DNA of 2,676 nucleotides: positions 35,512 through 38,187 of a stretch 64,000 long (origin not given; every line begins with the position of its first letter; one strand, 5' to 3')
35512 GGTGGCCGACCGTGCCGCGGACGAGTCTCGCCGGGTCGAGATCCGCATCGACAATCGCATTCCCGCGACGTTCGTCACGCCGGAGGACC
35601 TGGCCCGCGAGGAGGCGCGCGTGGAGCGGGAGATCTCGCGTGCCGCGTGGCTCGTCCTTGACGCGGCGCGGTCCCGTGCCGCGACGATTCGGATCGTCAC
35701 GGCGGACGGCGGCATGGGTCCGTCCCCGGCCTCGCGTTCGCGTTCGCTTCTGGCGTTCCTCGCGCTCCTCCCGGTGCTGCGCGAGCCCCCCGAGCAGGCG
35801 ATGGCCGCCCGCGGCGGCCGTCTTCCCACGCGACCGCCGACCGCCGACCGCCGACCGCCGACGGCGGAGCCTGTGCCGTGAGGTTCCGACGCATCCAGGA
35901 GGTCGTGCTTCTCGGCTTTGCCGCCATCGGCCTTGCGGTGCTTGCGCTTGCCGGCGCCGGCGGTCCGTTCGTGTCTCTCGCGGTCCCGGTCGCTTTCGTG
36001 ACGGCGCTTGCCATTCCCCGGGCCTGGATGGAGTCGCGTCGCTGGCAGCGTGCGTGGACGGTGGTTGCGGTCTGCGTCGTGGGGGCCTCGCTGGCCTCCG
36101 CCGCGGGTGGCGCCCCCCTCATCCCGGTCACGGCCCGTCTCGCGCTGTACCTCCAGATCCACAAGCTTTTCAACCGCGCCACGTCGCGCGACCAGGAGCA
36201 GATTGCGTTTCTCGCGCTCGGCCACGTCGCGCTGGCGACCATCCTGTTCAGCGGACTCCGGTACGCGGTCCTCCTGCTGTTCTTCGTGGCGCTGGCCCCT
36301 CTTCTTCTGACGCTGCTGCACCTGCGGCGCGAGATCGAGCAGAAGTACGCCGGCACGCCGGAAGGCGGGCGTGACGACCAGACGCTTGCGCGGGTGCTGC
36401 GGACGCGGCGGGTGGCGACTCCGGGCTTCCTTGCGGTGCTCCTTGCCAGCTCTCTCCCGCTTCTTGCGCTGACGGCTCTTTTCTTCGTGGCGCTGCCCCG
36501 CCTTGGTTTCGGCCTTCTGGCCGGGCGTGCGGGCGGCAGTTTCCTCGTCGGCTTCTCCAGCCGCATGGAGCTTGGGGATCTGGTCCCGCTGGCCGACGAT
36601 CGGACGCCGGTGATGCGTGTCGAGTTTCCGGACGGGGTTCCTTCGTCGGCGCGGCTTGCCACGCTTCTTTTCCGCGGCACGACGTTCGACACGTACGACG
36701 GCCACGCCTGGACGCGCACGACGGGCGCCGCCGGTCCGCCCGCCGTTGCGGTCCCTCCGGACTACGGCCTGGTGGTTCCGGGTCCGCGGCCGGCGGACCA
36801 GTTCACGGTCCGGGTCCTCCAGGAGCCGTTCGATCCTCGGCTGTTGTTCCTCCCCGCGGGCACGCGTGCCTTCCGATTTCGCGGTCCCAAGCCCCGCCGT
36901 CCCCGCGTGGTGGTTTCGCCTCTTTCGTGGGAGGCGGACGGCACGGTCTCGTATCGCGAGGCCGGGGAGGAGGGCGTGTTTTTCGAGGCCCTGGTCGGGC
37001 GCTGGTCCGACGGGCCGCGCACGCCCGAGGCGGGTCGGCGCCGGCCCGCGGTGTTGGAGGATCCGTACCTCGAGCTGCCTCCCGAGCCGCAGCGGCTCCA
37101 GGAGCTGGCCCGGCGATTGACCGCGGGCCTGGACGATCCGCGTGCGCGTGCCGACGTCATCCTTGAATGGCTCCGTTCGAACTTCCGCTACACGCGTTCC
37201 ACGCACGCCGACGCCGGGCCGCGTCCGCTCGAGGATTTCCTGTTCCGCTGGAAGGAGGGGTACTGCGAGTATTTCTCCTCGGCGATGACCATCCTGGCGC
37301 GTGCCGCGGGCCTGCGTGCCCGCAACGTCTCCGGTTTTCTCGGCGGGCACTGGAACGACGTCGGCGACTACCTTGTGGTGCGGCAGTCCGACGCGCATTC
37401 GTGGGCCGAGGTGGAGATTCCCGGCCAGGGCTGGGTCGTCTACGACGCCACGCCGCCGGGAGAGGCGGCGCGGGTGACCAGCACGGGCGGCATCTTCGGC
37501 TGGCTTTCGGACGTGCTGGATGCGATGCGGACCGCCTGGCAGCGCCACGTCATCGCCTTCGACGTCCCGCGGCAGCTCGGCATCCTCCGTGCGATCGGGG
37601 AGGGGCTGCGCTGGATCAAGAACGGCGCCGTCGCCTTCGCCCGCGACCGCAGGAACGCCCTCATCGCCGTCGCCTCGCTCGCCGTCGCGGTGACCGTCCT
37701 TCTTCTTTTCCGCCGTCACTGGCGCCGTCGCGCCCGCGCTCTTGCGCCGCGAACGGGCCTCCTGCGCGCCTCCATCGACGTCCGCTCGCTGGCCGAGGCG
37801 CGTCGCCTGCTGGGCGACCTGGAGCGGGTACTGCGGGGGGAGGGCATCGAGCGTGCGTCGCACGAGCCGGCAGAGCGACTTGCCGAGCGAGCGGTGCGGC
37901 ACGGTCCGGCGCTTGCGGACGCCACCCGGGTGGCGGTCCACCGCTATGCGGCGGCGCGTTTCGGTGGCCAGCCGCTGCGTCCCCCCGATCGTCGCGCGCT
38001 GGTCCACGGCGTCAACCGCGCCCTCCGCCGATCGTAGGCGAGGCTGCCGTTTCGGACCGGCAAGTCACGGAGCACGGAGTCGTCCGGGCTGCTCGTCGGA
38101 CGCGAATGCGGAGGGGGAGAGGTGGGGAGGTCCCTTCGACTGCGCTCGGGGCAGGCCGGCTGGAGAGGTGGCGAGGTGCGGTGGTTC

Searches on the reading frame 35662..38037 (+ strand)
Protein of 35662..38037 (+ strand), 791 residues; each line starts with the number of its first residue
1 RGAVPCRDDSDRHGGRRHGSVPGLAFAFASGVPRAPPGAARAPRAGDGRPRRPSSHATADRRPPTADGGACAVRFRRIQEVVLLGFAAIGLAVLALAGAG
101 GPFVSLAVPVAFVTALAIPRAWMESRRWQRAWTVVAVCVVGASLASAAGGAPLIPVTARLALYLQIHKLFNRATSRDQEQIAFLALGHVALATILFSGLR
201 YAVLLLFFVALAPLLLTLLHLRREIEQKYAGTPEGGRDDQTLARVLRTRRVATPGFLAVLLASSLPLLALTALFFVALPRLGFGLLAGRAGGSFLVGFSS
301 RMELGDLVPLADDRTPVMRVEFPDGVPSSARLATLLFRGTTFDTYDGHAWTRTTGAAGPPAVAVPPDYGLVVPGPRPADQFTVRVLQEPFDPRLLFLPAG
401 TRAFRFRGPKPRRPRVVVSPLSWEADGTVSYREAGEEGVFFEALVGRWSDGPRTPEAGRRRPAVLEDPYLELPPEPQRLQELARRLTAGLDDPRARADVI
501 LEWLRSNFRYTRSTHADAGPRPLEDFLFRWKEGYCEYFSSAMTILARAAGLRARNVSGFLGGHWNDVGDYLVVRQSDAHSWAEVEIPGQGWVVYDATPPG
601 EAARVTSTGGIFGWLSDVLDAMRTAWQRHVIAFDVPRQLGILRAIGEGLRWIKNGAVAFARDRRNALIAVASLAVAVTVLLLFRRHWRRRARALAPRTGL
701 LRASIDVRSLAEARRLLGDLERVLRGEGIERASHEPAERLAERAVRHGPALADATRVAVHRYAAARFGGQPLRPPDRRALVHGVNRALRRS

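Call 47: search_protein_families(library=pfam, proteins=[window:35662-38037:+], max_evalue=0.001)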
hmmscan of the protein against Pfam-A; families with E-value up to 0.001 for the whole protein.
window:35662-38037:+ (791 aa): 3 families
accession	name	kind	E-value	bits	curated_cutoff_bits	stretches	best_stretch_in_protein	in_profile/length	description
PF11992.13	TgpA_N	-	1e-29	104.1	30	1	85-408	2-303/333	TgpA N-terminal domain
PF01841.26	Transglut_core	-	5.9e-26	91.3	23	1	481-596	2-108/108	Transglutaminase-like superfamily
PF13559.11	DUF4129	-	2.7e-07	31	24.8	1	720-782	5-66/69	Domain of unknown function (DUF4129)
